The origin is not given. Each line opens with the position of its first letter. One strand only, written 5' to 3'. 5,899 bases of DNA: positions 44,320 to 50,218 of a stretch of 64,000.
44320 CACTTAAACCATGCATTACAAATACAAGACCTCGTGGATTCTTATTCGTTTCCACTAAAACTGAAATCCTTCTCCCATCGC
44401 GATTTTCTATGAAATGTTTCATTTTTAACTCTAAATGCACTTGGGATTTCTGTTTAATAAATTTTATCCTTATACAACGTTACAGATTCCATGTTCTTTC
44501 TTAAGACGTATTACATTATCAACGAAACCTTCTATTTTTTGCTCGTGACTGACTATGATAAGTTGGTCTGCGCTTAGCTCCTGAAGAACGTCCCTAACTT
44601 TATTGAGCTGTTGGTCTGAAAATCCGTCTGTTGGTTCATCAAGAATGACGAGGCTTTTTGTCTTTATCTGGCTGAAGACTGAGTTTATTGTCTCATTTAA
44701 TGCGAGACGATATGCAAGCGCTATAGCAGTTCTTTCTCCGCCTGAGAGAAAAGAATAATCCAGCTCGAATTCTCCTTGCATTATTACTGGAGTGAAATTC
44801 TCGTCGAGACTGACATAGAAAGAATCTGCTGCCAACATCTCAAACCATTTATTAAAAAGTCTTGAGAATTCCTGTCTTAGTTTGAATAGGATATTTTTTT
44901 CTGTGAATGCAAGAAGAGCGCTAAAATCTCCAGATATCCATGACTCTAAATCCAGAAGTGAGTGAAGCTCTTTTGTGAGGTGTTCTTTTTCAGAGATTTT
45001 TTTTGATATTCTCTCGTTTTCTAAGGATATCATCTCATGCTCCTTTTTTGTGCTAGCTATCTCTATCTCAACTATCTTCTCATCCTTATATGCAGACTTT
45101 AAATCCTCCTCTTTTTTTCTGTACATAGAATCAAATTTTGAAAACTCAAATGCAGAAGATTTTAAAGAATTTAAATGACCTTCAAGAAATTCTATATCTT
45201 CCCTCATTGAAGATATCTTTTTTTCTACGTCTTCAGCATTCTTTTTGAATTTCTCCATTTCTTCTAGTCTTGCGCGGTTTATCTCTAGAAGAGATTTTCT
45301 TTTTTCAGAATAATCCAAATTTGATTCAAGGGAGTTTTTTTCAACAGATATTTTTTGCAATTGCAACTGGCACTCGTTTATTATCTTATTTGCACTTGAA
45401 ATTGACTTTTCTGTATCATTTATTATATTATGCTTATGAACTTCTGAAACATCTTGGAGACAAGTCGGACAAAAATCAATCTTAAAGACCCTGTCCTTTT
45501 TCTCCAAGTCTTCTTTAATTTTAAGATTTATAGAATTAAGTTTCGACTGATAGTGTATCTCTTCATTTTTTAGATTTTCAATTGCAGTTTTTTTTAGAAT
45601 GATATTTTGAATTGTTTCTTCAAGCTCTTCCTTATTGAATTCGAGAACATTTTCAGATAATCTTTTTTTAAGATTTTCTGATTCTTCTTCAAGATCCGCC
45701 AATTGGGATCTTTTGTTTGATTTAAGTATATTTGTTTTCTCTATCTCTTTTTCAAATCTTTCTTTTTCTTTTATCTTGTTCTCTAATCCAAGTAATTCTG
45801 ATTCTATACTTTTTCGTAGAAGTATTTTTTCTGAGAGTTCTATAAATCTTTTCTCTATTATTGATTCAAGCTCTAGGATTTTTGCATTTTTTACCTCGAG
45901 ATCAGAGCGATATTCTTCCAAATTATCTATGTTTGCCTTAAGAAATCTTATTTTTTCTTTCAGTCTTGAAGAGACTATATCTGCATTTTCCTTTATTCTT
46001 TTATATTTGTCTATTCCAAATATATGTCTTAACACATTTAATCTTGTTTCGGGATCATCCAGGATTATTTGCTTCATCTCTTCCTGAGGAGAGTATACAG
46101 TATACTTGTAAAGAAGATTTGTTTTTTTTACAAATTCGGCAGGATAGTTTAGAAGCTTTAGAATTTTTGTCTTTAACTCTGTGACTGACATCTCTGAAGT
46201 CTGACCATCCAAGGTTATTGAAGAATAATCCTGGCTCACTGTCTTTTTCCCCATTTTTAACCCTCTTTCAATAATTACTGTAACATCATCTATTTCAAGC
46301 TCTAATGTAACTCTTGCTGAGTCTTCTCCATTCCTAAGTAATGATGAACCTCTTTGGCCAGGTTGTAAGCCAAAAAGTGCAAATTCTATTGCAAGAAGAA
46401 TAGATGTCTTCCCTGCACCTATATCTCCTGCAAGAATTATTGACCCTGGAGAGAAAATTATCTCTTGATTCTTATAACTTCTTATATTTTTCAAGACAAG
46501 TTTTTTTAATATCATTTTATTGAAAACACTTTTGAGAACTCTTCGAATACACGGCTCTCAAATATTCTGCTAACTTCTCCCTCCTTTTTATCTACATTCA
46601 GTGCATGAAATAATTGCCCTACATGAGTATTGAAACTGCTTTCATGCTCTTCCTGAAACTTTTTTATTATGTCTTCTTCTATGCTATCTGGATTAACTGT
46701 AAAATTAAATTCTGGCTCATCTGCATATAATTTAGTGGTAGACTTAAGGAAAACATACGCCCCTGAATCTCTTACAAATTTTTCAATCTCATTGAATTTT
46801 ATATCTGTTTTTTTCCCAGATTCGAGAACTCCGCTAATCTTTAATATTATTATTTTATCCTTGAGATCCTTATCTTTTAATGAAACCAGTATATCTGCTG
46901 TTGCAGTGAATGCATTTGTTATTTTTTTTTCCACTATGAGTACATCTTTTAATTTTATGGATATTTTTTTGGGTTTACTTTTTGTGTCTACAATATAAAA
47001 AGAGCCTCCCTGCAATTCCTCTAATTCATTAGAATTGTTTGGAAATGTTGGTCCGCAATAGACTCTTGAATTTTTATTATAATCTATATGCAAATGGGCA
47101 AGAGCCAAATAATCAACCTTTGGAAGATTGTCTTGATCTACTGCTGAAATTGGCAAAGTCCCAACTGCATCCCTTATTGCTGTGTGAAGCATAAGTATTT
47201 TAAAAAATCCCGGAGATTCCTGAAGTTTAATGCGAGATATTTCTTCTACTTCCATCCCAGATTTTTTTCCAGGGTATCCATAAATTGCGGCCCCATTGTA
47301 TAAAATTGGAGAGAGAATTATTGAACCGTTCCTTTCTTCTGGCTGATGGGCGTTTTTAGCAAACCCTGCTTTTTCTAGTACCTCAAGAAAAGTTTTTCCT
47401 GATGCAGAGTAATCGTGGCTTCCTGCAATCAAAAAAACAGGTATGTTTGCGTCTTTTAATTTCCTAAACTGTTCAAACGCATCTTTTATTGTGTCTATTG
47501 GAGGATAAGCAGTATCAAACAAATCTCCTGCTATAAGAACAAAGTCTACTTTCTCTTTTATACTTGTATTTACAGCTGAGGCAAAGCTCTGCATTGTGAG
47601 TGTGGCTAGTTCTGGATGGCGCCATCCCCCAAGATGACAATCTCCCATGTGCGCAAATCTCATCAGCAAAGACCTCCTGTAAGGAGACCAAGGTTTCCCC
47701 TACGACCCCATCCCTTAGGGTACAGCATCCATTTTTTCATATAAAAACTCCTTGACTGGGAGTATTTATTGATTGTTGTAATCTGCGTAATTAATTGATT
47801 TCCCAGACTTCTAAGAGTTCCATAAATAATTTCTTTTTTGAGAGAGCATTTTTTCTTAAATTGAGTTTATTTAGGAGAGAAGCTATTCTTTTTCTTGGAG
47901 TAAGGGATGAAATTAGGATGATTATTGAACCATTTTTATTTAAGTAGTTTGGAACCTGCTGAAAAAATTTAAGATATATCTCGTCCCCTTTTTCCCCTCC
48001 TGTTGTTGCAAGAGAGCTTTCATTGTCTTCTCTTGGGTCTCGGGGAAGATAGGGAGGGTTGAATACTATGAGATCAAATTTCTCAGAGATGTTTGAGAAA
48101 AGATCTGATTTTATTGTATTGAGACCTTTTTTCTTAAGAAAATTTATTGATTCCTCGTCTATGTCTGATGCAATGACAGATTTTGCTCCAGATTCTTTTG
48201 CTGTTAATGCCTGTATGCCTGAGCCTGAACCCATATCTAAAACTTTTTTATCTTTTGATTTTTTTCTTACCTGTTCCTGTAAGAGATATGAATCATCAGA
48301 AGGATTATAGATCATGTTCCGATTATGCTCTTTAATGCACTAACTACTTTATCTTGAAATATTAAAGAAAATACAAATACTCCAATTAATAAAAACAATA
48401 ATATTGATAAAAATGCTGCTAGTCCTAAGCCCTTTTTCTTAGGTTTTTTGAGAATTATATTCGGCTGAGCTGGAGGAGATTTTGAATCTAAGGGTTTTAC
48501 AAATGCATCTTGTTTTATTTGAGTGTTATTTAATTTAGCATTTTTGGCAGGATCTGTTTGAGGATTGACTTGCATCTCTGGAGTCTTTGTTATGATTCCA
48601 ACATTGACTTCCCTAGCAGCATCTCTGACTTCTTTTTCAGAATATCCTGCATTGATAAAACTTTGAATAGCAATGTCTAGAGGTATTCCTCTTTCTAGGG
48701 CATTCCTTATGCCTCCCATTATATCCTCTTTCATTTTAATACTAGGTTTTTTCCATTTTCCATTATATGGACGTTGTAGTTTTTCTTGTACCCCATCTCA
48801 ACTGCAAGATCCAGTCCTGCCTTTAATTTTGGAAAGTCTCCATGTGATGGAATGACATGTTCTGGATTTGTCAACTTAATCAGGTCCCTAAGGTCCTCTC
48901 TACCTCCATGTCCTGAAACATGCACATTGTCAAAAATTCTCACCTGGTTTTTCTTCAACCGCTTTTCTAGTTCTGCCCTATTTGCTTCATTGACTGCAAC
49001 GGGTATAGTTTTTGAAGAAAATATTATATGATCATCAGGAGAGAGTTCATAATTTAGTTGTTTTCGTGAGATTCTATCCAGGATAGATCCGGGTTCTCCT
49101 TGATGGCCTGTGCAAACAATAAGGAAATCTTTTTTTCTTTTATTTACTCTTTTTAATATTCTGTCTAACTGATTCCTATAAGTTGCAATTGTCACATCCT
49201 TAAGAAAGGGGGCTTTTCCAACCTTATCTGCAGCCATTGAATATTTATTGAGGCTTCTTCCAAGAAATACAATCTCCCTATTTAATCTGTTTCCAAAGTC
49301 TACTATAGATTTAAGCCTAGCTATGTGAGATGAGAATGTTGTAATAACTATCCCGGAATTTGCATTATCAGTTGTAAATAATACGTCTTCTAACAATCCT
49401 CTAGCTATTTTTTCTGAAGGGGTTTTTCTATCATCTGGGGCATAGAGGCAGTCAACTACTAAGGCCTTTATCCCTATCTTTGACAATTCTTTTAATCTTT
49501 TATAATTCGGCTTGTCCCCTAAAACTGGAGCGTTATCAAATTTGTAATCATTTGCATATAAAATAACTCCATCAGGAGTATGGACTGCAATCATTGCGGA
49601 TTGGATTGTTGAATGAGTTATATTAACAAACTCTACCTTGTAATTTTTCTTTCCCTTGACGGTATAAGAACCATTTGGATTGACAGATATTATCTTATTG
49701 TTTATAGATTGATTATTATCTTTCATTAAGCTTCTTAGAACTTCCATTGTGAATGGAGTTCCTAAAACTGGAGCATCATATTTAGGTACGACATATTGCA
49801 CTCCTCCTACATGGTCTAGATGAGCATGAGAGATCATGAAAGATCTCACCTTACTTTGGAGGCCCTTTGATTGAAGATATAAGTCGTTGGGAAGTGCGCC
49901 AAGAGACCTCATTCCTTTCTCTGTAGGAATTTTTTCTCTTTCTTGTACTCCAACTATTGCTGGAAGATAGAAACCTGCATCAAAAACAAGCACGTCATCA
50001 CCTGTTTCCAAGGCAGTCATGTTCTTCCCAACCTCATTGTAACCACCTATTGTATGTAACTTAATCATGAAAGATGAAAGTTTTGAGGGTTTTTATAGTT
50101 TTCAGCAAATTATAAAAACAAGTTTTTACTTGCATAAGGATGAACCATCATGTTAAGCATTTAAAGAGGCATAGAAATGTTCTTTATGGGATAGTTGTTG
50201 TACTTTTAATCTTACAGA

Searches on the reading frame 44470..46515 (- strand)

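Call 11: search_protein_families(library=pfam, proteins=[window:44470-46515:-], max_evalue=0.01)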
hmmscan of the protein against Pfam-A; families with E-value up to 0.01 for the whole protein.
window:44470-46515:- (681 aa): 6 families
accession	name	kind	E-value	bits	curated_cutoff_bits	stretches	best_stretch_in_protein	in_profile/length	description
PF13476.12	AAA_23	-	1.2e-20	75.5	27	1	5-217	1-197/201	AAA domain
PF02463.25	SMC_N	-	2.7e-10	40.5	40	1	3-675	2-216/220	RecF/RecN/SMC N terminal domain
PF13175.12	AAA_15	-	4.1e-05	23.8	32.1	1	1-271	1-276/374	AAA ATPase domain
PF13558.12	SbcC_Walker_B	-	0.00093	19.8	27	1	583-645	26-89/90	SbcC/RAD50-like, Walker B motif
PF13555.12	AAA_29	-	0.0019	18.4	27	1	3-49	1-48/61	P-loop containing region of AAA domain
PF13166.12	AAA_13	-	0.0044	16.2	36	1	588-658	498-570/713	AAA domain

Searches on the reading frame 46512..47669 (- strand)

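Call 11: search_protein_families(library=pfam, proteins=[window:46512-47669:-], max_evalue=0.01)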
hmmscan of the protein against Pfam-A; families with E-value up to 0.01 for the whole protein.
window:46512-47669:- (385 aa): 2 families
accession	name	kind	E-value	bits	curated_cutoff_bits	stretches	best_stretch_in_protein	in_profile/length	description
PF00149.33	Metallophos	-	1.7e-12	48.6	21.5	1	3-194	1-189/191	Calcineurin-like phosphoesterase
PF12850.12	Metallophos_2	-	0.0058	17.1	27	0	3-101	1-60/154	Calcineurin-like phosphoesterase superfamily domain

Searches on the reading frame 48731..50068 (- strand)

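Call 11: search_protein_families(library=pfam, proteins=[window:48731-50068:-], max_evalue=0.01)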
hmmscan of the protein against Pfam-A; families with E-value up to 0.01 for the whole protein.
window:48731-50068:- (445 aa): 5 families
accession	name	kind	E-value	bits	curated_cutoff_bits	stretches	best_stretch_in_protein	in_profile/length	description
PF22505.1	RNase_J_b_CASP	-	1.9e-22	79.8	27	1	240-360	4-117/126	Ribonuclease J, beta-CASP domain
PF07521.17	RMMBL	-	6.5e-11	42.5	21.6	1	377-431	7-58/63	Zn-dependent metallo-hydrolase RNA specificity domain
PF00753.33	Lactamase_B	-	1.9e-09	38.2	22.7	1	14-186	5-161/196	Metallo-beta-lactamase superfamily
PF12706.13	Lactamase_B_2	-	9.2e-07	29.1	27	1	74-157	31-125/200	Beta-lactamase superfamily domain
PF02112.21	PDEase_II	-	0.00014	21.6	23.7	1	66-109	75-126/340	cAMP phosphodiesterases class-II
